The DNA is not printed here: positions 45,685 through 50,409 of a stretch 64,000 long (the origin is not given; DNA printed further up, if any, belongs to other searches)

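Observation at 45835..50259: Giant (1,474-aa) flagellar cap protein FliD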

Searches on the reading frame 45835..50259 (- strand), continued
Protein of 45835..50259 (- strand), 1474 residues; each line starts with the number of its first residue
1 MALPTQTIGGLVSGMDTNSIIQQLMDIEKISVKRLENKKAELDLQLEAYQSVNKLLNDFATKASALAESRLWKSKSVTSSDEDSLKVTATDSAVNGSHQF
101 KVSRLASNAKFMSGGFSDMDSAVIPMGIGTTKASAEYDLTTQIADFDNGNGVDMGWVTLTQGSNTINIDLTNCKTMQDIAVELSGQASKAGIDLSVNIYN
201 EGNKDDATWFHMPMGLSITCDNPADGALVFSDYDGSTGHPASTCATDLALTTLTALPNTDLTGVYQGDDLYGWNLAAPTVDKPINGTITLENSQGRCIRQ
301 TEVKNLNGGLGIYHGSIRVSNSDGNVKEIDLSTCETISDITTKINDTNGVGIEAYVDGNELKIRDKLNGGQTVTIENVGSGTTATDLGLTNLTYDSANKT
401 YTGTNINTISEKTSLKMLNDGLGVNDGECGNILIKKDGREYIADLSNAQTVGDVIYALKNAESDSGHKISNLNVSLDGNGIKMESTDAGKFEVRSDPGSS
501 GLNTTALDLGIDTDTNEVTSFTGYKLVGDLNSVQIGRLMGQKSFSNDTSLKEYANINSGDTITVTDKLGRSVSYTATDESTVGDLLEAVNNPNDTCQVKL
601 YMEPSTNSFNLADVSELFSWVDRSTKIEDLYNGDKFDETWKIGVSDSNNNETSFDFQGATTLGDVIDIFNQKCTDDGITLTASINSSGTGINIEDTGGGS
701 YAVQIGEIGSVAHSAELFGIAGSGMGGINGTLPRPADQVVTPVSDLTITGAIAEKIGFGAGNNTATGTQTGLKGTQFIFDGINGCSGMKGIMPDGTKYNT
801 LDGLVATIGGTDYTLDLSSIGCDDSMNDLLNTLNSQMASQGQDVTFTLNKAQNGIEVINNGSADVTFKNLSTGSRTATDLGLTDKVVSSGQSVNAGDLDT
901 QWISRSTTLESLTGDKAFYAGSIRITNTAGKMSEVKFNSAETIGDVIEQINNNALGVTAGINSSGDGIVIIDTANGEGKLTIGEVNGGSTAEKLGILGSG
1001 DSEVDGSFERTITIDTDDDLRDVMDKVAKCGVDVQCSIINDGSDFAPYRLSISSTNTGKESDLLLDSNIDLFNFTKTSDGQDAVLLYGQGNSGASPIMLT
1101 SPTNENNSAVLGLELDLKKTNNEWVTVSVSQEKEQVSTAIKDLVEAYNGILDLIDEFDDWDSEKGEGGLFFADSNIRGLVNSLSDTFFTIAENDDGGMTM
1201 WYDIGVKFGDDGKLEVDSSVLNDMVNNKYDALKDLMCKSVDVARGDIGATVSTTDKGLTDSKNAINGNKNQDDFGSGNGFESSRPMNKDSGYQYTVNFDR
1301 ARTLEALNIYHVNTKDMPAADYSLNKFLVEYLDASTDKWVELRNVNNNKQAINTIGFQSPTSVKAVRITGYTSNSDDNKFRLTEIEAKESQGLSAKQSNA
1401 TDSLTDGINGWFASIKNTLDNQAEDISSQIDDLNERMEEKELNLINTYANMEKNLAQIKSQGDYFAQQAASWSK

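Call 61: list_cluster_members(proteins=[P0002, P0003, P0006, P0012, P0016, P0019, P0058, P0059, P0195, P0155])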
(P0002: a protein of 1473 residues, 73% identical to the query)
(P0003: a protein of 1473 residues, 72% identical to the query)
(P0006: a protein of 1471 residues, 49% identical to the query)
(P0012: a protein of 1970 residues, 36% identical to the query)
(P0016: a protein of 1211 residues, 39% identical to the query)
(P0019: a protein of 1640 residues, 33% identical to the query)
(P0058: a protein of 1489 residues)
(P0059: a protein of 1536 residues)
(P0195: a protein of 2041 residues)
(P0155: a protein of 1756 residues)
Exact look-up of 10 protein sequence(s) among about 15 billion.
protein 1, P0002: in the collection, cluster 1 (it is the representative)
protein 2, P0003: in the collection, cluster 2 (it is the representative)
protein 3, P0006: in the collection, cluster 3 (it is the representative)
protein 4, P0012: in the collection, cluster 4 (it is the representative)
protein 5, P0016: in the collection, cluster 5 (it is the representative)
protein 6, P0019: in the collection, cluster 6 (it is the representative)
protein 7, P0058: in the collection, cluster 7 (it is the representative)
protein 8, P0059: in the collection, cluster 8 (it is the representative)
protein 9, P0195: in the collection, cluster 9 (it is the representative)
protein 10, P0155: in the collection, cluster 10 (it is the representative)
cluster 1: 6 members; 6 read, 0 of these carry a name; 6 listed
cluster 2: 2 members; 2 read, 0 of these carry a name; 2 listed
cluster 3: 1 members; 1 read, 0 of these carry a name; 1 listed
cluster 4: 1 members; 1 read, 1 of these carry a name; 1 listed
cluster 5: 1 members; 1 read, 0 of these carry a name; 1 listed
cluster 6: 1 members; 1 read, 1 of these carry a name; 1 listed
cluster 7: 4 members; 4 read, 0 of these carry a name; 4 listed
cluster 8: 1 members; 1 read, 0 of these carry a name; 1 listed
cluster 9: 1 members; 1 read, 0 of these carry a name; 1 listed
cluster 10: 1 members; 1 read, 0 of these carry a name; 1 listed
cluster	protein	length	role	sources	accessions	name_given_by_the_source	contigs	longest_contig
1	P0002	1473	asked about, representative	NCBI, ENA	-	-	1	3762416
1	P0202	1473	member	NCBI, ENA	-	-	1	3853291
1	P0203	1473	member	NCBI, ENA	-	-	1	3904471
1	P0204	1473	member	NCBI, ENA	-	-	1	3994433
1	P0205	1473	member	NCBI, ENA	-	-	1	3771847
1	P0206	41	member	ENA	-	-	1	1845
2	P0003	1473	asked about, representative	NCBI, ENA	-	-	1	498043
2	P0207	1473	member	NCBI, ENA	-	-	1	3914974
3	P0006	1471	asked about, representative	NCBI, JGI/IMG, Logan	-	-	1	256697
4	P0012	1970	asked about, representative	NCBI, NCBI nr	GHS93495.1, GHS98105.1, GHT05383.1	hypothetical protein FACS1894139_09100 [Planctomycetales bacterium] | hypothetical protein FACS1894107_11850 [Planctomycetales bacterium]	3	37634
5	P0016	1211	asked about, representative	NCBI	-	-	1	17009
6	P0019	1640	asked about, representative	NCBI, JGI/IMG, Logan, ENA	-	Flagellar capping protein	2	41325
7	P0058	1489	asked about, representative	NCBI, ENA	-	-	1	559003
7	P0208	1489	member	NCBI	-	-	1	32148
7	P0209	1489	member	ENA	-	-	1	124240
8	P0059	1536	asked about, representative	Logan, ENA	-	-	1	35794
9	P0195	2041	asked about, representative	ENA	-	-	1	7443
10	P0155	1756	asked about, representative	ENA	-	-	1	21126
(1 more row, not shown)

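Call 70: find_encoding_contigs(protein=P0006, flank=8000, max_places=1)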
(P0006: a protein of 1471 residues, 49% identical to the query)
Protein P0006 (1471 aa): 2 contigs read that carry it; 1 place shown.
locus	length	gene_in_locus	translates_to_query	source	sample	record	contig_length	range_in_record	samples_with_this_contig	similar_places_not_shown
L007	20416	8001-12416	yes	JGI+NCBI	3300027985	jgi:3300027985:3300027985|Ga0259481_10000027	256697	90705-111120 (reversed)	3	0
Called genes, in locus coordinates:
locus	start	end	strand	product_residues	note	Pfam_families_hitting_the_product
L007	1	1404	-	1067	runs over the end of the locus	PF02743:dCache_1, PF00989:PAS, PF08448:PAS_4, PF13426:PAS_9 (weak), PF00512:HisKA (weak), PF02518:HATPase_c, PF00072:Response_reg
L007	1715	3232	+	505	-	PF00587:tRNA-synt_2b, PF03129:HGTP_anticodon, PF09180:ProRS-C_1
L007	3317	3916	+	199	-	PF00484:Pro_CA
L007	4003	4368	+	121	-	-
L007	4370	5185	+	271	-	PF01209:Ubie_methyltran, PF13489:Methyltransf_23, PF13847:Methyltransf_31, PF08241:Methyltransf_11, PF08242:Methyltransf_12, PF13649:Methyltransf_25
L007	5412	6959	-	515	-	PF26745:SPM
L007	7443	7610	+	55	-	-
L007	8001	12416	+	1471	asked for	PF02465:FliD_N, PF07196:Flagellin_IN (weak), PF07195:FliD_C, PF00754:F5_F8_type_C (weak)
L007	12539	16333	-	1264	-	PF00669:Flagellin_N, PF07196:Flagellin_IN (weak), PF00413:Peptidase_M10 (weak), PF00700:Flagellin_C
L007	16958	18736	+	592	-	PF00270:DEAD, PF04851:ResIII, PF00271:Helicase_C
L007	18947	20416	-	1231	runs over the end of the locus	PF00669:Flagellin_N, PF00700:Flagellin_C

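Call 71: find_encoding_contigs(protein=P0019, flank=8000, max_places=1)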
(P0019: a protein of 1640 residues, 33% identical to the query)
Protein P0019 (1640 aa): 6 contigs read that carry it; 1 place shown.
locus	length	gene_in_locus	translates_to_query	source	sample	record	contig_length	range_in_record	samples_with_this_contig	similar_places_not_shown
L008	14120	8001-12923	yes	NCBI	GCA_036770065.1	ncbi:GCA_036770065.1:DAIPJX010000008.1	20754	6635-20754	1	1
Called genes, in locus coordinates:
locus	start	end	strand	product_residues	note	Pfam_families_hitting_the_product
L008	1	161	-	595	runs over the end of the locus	PF00460:Flg_bb_rod (weak), PF22638:FlgK_D1, PF06429:Flg_bbr_C (weak)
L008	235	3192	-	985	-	PF00669:Flagellin_N, PF07196:Flagellin_IN (weak), PF00700:Flagellin_C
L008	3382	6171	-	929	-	PF00460:Flg_bb_rod (weak), PF22692:LlgE_F_G_D1, PF07559:FlgE_D2, PF06429:Flg_bbr_C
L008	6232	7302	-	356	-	PF03963:FlgD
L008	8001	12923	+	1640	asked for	PF02465:FliD_N, PF07195:FliD_C, PF00754:F5_F8_type_C (weak), PF07195:FliD_C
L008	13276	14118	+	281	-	?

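Call 72: find_encoding_contigs(protein=P0013, flank=8000, max_places=1)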
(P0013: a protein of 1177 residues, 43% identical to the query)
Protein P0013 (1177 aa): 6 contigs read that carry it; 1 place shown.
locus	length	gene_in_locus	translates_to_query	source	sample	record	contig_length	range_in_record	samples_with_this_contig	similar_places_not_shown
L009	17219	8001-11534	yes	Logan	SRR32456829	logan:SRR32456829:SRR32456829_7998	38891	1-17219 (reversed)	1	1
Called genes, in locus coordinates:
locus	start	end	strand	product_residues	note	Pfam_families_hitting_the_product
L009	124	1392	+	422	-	PF00999:Na_H_Exchanger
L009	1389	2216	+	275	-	PF00359:PTS_EIIA_2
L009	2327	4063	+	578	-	PF00933:Glyco_hydro_3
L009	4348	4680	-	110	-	PF08899:DUF1844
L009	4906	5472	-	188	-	-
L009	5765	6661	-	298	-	PF26745:SPM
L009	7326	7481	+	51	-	-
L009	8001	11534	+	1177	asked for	PF02465:FliD_N, PF07196:Flagellin_IN (faint), PF22633:F5_F8_type_C_2 (faint), PF07195:FliD_C, PF00754:F5_F8_type_C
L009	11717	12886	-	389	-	PF00106:adh_short, PF01073:3Beta_HSD, PF01370:Epimerase, PF02719:Polysacc_synt_2, PF04321:RmlD_sub_bind, PF05368:NmrA, PF08659:KR, PF13460:NAD_binding_10, +1 more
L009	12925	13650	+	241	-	PF01656:CbiA, PF13500:AAA_26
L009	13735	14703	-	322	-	PF06750:A24_N_bact, PF01478:Peptidase_A24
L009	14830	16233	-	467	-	PF01704:UDPGP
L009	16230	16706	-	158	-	PF00383:dCMP_cyt_deam_1, PF14437:MafB19-deam, PF14439:Bd3614-deam (weak)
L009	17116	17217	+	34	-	?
